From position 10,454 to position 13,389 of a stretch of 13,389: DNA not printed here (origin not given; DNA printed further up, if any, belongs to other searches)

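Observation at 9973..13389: Secreted DUF4159-like protein followed by an 871-aa double-TM coiled-coil protein and a third gene: a candidate uncharacterised envelope module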

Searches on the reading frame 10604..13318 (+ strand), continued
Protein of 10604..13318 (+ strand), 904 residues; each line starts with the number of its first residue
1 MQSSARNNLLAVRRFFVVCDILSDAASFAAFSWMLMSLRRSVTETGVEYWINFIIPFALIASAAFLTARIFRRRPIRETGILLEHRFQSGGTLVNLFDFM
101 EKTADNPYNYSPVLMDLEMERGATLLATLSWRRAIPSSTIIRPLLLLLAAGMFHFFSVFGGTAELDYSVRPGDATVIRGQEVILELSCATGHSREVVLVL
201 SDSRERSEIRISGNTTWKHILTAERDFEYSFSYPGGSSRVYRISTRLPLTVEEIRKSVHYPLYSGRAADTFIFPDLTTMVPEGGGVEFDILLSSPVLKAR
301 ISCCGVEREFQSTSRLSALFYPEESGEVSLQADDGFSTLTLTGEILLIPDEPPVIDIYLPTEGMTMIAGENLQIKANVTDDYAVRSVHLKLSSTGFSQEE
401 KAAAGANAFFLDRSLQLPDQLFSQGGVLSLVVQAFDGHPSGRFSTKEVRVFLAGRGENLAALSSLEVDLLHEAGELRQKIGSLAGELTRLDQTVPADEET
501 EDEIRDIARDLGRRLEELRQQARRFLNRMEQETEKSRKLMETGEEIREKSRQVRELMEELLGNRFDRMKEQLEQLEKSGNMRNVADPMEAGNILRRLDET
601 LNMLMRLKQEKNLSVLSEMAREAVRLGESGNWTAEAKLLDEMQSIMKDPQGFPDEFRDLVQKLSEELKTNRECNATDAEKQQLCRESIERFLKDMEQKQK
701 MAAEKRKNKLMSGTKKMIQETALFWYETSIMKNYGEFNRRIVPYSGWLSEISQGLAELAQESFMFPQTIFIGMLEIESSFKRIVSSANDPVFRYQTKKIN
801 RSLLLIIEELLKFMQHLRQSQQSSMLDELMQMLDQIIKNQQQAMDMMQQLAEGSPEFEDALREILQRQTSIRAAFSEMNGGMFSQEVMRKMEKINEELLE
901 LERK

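Call 74: fold_search(model_id=the predicted structure, library=pdb)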
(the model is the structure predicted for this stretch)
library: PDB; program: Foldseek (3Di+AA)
matches with E <= 10: 1747; with E <= 0.001: 70
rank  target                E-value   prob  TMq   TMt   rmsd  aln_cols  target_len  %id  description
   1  8cka_A                5.6e-08  1.00  0.11  0.17  16.7       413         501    7  Deinococcus radidurans HPI S-layer (released 2023-04-19)
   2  5uv6_B                8.0e-08  1.00  0.15  0.33   9.7       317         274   14  Crystal structure of human Opioid Binding Protein/Cell Adhesion Molecule Like (OPCML) (released 2018-03-21)
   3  7sqc_2A               1.2e-07  1.00  0.14  0.17  12.5       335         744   11  Ciliary C1 central pair apparatus isolated from Chlamydomonas reinhardtii (released 2022-04-13)
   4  6eg0_B                2.5e-07  1.00  0.14  0.32  12.0       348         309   11  Crystal structure of Dpr4 Ig1-Ig2 in complex with DIP-Eta Ig1-Ig3 (released 2018-11-28)
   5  7sqc_O0               2.7e-07  1.00  0.14  0.12  14.8       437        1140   12  Ciliary C1 central pair apparatus isolated from Chlamydomonas reinhardtii (released 2022-04-13)
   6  4yfg_A                3.0e-07  1.00  0.12  0.20  14.6       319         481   12  Crystal structure of PTP delta meA3/meB minus variant Ig1-Fn1 (released 2015-05-06)
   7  4yh7_A                4.0e-07  1.00  0.17  0.23  11.2       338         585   11  Crystal structure of PTPdelta ectodomain in complex with IL1RAPL1 (released 2015-05-06)
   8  2yd9                  4.6e-07  1.00  0.15  0.41  15.3       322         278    8  Crystal structure of the N-terminal Ig1-3 module of Human Receptor Protein Tyrosine Phosphatase Sigma (released 2011-04-13)
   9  9ijj_C                6.5e-07  1.00  0.19  0.18   7.9       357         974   11  In situ structure of the central apparatus in mouse sperm axoneme. (released 2025-06-04)
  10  4pbx                  1.5e-06  1.00  0.14  0.20  12.7       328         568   10  Crystal structure of the six N-terminal domains of human receptor protein tyrosine phosphatase sigma (released 2014-11-12)
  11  8wa2_C                2.0e-06  1.00  0.13  0.09  15.0       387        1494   11  cryo-EM structure of native mastigonemes isolated from Chlamydomonas reinhardtii at 3.0 angstrom resolution (released 2024-04-10)
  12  3b43                  2.1e-06  1.00  0.12  0.16  13.6       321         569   10  I-band fragment I65-I70 from titin (released 2008-01-22)
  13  9gtb_B                2.5e-06  1.00  0.14  0.33  17.9       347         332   12  Cryo-EM structure of Mouse PMCA-NPTN complex captured in E1-Ca state (released 2025-08-06)
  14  9ijj_h                3.0e-06  1.00  0.12  0.09  13.4       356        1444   10  In situ structure of the central apparatus in mouse sperm axoneme. (released 2025-06-04)
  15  1qz1                  3.5e-06  1.00  0.17  0.42  10.6       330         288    9  Crystal Structure of the Ig 1-2-3 fragment of NCAM (released 2003-11-04)
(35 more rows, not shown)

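Call 78: list_cluster_members(proteins=[window:10604-13318:+, window:10703-13318:+, P0121, P0122])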
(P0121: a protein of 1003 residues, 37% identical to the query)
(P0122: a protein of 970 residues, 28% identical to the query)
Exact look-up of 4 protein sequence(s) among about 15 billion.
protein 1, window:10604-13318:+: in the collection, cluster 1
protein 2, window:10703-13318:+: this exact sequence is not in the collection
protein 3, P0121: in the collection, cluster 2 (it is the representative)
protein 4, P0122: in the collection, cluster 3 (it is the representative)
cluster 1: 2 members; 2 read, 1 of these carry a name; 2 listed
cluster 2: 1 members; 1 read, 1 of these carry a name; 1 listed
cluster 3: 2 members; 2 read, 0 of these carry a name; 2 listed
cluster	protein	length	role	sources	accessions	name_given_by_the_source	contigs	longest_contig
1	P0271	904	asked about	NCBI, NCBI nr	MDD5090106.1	MAG: hypothetical protein PHQ23_04240 [Candidatus Wallbacteria bacterium] | hypothetical protein [Candidatus Wallbacteria bacterium]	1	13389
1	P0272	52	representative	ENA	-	-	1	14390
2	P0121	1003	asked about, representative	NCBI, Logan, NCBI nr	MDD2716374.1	MAG: hypothetical protein PHW04_10845 [Candidatus Wallbacteria bacterium] | hypothetical protein [Candidatus Wallbacteria bacterium]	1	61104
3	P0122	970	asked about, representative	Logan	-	-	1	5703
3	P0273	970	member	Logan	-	-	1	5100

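Call 80: find_encoding_contigs(protein=P0272, flank=10000, max_places=3)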
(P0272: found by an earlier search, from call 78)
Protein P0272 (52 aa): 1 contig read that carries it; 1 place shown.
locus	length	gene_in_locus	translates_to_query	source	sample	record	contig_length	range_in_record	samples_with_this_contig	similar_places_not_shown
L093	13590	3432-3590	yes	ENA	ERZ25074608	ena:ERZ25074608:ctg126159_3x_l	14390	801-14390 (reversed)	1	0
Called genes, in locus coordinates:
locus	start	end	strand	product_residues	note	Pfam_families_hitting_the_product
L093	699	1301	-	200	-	-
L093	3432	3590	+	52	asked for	-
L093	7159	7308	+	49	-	-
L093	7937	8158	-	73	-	-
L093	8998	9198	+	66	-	-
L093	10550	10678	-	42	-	-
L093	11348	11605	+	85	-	-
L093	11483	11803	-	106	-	-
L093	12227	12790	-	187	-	-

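Call 100: search_protein_families(library=ncbifam, proteins=[P0133], max_evalue=0.001)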
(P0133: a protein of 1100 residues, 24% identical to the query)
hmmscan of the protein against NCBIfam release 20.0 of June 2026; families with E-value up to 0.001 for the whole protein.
P0133 (1100 aa): 1 family
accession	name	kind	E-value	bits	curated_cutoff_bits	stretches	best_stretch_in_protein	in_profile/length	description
TIGR04527.1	mycoplas_twoTM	subfamily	0.00047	19.9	125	0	677-771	83-157/248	MG_279/MG_280 family protein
